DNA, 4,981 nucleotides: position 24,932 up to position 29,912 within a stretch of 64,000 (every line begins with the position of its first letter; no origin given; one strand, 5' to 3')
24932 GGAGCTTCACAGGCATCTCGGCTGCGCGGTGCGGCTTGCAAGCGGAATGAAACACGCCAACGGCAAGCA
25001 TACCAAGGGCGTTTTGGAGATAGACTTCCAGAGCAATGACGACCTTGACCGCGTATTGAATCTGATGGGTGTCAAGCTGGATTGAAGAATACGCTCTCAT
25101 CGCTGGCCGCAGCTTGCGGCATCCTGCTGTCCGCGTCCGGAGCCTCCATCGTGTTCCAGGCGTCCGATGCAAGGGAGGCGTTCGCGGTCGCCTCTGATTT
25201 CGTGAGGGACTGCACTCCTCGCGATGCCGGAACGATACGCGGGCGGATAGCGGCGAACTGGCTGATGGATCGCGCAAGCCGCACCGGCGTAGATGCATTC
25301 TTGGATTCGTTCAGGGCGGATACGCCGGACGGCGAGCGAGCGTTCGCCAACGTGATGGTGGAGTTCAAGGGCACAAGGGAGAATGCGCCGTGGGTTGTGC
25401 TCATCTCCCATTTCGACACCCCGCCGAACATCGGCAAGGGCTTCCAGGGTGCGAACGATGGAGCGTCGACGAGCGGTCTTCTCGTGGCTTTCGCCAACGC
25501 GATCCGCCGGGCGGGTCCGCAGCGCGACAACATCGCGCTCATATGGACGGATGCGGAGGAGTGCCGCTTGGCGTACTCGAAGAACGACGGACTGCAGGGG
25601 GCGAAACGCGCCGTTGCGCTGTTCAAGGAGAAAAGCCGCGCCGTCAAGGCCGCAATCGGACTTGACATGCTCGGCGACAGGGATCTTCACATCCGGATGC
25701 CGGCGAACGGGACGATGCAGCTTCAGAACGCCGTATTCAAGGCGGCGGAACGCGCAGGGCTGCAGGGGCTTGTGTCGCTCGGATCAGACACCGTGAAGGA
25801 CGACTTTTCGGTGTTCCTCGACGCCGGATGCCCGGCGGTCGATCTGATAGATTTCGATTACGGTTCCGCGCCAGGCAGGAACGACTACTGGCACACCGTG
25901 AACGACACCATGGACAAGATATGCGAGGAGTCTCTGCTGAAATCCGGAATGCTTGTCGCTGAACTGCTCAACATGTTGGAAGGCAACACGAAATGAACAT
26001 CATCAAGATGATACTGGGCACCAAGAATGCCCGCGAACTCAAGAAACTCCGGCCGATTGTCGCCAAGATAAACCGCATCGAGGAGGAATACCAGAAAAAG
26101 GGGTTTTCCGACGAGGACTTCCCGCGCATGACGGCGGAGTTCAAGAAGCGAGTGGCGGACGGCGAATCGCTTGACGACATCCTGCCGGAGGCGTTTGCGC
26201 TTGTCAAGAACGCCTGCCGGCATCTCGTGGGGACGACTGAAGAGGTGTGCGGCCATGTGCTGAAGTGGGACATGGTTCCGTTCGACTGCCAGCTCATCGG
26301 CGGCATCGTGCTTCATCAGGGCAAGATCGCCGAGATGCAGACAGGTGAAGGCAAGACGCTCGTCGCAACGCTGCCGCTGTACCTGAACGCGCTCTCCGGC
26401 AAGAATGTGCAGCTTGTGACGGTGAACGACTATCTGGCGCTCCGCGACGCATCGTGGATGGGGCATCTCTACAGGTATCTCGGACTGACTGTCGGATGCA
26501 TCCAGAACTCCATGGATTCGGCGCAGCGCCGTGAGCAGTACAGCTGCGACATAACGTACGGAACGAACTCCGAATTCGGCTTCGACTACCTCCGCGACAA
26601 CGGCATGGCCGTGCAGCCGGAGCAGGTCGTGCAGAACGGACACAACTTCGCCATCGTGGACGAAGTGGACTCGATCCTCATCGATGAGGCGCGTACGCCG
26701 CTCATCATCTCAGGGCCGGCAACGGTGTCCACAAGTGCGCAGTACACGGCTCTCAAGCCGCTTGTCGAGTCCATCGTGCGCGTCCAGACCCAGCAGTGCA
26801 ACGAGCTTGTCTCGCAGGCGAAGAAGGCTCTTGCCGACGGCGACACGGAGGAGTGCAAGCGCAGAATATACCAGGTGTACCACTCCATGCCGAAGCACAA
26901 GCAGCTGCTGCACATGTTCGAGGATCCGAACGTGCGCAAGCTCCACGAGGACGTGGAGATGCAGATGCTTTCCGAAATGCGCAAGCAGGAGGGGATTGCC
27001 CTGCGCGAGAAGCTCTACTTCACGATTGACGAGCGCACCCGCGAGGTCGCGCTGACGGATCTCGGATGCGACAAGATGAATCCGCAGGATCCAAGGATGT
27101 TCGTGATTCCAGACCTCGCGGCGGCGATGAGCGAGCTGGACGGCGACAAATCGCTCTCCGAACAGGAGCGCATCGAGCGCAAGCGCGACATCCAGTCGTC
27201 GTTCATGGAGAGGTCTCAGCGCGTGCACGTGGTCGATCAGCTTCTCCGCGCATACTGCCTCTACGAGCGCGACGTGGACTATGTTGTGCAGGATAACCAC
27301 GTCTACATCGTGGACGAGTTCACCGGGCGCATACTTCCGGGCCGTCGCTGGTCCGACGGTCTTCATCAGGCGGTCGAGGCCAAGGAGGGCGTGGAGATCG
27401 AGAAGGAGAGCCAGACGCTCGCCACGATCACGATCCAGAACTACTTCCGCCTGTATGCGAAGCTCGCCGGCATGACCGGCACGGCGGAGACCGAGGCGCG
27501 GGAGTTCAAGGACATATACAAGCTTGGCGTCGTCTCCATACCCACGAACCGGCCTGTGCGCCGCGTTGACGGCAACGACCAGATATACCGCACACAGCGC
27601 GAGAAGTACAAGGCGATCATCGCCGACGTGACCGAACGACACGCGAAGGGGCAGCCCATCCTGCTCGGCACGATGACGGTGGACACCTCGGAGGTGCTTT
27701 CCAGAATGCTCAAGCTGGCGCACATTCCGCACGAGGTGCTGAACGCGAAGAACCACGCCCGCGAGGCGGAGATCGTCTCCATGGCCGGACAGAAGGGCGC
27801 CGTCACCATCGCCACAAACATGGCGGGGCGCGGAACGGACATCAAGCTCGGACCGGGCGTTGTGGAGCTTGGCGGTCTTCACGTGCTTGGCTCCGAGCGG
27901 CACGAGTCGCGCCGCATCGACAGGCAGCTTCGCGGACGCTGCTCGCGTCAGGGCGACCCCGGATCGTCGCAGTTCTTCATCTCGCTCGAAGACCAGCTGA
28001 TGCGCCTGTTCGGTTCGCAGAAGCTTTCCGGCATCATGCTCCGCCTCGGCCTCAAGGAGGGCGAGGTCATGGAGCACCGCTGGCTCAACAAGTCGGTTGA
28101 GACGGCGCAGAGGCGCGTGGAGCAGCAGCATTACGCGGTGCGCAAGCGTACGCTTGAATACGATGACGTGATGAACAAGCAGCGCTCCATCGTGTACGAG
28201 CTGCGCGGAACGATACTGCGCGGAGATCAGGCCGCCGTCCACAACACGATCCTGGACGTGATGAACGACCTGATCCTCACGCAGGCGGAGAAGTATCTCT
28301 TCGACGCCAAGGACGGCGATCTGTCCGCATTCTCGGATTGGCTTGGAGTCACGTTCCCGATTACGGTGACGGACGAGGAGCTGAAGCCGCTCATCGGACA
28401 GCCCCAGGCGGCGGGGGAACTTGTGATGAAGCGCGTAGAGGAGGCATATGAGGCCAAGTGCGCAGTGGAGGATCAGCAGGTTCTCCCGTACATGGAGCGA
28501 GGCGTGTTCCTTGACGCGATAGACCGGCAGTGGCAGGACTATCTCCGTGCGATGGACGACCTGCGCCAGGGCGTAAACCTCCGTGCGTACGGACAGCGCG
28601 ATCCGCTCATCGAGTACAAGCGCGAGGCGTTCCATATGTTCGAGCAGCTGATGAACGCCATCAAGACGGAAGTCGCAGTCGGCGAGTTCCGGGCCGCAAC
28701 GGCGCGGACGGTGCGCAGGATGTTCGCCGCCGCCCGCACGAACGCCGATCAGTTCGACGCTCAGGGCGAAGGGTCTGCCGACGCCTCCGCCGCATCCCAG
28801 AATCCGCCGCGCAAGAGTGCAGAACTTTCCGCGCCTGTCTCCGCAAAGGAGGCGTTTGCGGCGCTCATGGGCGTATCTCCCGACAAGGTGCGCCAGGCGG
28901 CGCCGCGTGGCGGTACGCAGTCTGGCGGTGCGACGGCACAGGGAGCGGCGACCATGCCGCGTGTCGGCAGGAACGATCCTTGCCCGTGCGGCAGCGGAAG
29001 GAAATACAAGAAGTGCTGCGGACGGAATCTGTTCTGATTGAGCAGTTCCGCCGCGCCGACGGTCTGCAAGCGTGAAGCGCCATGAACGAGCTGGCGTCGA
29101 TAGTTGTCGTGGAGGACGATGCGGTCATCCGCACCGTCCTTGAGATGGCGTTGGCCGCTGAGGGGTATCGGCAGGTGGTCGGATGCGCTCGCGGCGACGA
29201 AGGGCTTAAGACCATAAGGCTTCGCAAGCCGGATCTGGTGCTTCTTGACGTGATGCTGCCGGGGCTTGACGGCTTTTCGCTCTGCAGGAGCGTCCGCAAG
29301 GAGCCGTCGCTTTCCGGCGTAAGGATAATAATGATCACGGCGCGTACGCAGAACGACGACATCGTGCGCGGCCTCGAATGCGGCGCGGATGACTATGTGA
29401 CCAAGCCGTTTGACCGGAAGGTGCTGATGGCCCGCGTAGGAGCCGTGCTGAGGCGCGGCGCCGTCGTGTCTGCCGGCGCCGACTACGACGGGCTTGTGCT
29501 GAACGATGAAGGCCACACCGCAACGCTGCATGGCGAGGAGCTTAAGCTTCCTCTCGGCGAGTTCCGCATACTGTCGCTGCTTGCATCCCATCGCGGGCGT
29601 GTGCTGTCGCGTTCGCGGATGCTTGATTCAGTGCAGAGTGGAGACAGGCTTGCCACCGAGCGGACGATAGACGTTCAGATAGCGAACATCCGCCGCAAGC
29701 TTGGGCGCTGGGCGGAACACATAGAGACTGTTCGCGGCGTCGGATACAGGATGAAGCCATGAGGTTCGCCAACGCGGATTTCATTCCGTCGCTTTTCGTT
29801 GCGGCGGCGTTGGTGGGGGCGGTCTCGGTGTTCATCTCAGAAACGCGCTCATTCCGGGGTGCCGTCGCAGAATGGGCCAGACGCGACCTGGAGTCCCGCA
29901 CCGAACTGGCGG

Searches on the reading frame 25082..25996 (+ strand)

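Call 92: search_protein_families(library=pfam, proteins=[window:25082-25996:+], max_evalue=0.00001)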
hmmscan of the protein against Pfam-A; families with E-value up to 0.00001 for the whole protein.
window:25082-25996:+ (304 aa): 1 family
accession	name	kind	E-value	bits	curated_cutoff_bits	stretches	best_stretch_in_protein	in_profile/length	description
PF04389.22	Peptidase_M28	-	1.4e-25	90.6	21.3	1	90-295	1-192/193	Peptidase family M28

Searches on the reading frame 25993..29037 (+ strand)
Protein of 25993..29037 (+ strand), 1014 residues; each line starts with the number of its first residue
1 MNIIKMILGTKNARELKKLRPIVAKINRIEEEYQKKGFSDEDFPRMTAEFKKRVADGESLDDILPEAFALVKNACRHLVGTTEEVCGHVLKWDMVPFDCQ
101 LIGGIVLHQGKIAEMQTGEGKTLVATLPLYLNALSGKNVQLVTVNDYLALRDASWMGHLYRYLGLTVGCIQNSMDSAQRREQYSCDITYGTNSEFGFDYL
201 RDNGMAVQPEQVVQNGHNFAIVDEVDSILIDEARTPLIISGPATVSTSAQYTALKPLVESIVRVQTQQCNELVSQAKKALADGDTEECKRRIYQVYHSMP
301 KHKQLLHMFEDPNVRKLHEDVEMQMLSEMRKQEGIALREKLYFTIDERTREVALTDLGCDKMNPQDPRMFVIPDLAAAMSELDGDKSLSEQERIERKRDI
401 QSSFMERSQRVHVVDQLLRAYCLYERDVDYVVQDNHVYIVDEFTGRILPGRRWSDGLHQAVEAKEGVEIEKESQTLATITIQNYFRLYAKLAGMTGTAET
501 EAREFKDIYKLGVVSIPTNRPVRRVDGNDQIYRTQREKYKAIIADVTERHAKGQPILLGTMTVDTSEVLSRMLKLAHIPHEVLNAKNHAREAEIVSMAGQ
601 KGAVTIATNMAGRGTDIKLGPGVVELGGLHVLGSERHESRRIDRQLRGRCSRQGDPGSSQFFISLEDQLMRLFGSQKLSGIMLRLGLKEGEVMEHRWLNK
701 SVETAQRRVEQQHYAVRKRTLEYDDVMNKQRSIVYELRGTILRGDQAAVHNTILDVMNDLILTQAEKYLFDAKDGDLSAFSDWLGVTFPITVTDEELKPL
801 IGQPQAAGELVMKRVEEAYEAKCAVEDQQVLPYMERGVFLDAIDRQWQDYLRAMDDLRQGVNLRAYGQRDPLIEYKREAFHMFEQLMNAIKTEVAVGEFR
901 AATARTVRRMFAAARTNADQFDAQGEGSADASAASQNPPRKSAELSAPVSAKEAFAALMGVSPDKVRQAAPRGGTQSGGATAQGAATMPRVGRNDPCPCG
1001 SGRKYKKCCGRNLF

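Call 92: search_protein_families(library=pfam, proteins=[window:25993-29037:+], max_evalue=0.00001)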
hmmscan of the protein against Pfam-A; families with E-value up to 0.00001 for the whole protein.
window:25993-29037:+ (1014 aa): 6 families
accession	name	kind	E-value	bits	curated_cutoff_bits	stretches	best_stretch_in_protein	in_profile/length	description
PF07517.20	SecA_DEAD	-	7.2e-121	403.3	24.6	1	5-506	2-290/290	SecA DEAD-like domain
PF21090.3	P-loop_SecA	-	1e-75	254.3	27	2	521-620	1-100/205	SecA P-loop domain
PF07516.18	SecA_SW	-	8.1e-55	186.4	26.7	1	693-895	2-193/200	SecA Wing and Scaffold domain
PF01043.26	SecA_PP_bind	-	5.1e-29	101.5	23.5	1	336-462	15-110/110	SecA preprotein cross-linking domain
PF02810.21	SEC-C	-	8.2e-10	38.8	20.4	1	993-1011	1-19/19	SEC-C motif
PF00270.35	DEAD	-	6.6e-06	26.4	26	0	112-230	18-131/167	DEAD/DEAH box helicase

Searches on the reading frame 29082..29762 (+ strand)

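Call 92: search_protein_families(library=pfam, proteins=[window:29082-29762:+], max_evalue=0.00001)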
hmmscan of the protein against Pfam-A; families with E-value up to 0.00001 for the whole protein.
window:29082-29762:+ (226 aa): 2 families
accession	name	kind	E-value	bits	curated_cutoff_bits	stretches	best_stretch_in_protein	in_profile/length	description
PF00072.30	Response_reg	-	3.6e-29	101.6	30.2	1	7-119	1-110/111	Response regulator receiver domain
PF00486.34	Trans_reg_C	-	1.5e-20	73.5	26.2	1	151-224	1-77/77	Transcriptional regulatory protein, C terminal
